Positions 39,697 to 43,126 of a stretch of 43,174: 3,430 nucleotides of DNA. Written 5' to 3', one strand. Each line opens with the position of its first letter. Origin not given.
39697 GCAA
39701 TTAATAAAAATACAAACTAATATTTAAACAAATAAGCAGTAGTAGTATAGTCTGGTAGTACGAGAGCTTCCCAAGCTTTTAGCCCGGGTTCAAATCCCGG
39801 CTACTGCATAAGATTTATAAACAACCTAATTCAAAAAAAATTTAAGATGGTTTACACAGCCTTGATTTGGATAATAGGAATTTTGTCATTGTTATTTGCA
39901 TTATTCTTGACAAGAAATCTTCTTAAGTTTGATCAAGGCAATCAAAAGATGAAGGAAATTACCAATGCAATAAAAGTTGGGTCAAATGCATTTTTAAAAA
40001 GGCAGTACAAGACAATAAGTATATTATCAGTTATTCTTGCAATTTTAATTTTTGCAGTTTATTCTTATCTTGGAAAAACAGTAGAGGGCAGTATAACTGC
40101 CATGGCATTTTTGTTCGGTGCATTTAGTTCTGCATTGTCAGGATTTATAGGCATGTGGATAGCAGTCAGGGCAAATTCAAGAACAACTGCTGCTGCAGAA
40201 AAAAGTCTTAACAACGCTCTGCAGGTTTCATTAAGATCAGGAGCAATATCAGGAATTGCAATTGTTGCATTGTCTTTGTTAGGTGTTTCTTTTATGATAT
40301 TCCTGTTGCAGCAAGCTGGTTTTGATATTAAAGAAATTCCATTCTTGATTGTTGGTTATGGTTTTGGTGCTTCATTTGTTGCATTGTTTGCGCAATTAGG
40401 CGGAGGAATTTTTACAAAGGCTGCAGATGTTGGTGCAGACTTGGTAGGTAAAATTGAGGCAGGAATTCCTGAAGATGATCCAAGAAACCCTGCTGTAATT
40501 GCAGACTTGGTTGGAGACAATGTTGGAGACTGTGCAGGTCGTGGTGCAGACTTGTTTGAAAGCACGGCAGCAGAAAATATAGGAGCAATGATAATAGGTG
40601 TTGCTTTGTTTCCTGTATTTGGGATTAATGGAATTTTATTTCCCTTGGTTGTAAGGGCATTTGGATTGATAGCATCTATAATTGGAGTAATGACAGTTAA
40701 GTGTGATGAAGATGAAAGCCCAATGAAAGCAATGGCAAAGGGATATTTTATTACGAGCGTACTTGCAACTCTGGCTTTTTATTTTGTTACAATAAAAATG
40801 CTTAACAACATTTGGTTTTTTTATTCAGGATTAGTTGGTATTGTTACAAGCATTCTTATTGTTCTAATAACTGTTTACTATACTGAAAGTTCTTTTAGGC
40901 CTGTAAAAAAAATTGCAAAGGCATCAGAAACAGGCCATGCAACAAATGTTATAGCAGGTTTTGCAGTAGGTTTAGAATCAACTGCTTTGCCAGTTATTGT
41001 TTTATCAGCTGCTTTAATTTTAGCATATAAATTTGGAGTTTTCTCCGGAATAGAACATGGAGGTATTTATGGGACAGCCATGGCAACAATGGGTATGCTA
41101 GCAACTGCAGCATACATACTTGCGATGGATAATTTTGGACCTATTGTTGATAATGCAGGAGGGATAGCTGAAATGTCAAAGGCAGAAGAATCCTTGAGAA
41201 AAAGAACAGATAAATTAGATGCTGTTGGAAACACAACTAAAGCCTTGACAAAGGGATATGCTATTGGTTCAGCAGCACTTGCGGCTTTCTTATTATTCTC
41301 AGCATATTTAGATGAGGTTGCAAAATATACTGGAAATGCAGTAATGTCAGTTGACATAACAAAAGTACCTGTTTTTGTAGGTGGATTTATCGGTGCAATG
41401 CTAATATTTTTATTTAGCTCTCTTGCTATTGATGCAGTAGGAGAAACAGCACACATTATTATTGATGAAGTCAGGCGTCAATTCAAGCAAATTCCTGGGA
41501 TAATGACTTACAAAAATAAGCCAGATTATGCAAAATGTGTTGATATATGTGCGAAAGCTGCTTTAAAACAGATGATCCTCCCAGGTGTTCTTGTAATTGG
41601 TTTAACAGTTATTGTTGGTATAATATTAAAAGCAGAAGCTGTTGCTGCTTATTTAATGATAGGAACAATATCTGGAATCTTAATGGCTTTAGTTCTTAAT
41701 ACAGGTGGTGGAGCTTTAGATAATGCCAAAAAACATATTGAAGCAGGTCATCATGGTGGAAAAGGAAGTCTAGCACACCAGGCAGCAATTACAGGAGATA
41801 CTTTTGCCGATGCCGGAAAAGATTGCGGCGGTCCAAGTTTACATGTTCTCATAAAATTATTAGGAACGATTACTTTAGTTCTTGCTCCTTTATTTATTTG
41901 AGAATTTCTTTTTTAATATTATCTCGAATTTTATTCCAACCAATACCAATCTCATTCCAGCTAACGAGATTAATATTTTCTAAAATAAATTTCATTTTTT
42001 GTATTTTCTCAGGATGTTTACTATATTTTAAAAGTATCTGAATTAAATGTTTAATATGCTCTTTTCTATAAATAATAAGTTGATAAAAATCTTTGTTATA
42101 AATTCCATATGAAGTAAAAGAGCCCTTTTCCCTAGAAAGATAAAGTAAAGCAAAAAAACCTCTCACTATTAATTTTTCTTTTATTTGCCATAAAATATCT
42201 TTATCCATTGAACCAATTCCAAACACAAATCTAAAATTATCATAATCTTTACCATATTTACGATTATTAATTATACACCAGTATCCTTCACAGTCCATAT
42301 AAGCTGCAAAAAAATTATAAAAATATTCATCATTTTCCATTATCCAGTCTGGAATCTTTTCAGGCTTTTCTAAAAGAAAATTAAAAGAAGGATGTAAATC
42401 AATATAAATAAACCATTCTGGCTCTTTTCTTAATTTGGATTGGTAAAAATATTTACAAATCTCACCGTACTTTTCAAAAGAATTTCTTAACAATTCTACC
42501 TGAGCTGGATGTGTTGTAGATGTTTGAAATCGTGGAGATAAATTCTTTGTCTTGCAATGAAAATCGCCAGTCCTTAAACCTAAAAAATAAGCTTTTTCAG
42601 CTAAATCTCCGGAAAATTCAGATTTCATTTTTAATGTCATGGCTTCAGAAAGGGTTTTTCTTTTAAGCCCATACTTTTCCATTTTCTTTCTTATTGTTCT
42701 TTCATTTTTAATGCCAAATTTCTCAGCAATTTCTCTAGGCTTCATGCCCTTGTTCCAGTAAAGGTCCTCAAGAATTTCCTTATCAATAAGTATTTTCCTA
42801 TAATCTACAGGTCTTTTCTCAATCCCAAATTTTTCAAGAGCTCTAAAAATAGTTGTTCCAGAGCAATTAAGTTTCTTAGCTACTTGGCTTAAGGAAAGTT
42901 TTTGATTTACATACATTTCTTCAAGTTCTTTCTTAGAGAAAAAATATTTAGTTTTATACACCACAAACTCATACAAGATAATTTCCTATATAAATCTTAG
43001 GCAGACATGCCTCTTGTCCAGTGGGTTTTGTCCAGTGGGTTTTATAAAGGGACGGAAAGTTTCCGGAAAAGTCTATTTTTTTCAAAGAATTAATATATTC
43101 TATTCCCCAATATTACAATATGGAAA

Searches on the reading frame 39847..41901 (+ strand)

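Call 57: search_protein_families(library=pfam, proteins=[window:39847-41901:+], max_evalue=0.001)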
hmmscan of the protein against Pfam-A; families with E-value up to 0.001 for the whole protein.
window:39847-41901:+ (684 aa): 1 family
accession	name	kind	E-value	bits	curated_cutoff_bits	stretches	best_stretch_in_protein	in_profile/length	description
PF03030.21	H_PPase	-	9.6e-251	834.4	29.7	1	12-679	1-645/645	Inorganic H+ pyrophosphatase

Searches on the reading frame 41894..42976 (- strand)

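Call 57: search_protein_families(library=pfam, proteins=[window:41894-42976:-], max_evalue=0.001)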
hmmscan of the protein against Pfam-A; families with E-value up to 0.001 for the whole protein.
window:41894-42976:- (360 aa): 7 families
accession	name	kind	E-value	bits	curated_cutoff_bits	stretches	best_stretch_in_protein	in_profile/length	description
PF14493.12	HTH_40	-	1.3e-05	25.8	27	0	20-69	7-54/89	Helix-turn-helix domain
PF13412.12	HTH_24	-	1.5e-05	24.9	21.9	0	64-90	4-30/48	Winged helix-turn-helix DNA-binding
PF13384.12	HTH_23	-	1.7e-05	24.9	24.6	0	25-50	16-41/50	Homeodomain-like domain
PF08279.18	HTH_11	-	4.9e-05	23.6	25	0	24-48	12-37/55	HTH domain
PF18024.7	HTH_50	-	7e-05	22.9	27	0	22-52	19-49/50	Helix-turn-helix domain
PF04760.21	IF2_N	-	8.7e-05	22.7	25.3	0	26-56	3-34/53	Translation initiation factor IF-2, N-terminal region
PF13936.12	HTH_38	-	0.00025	21.2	27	0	17-48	12-42/44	Helix-turn-helix domain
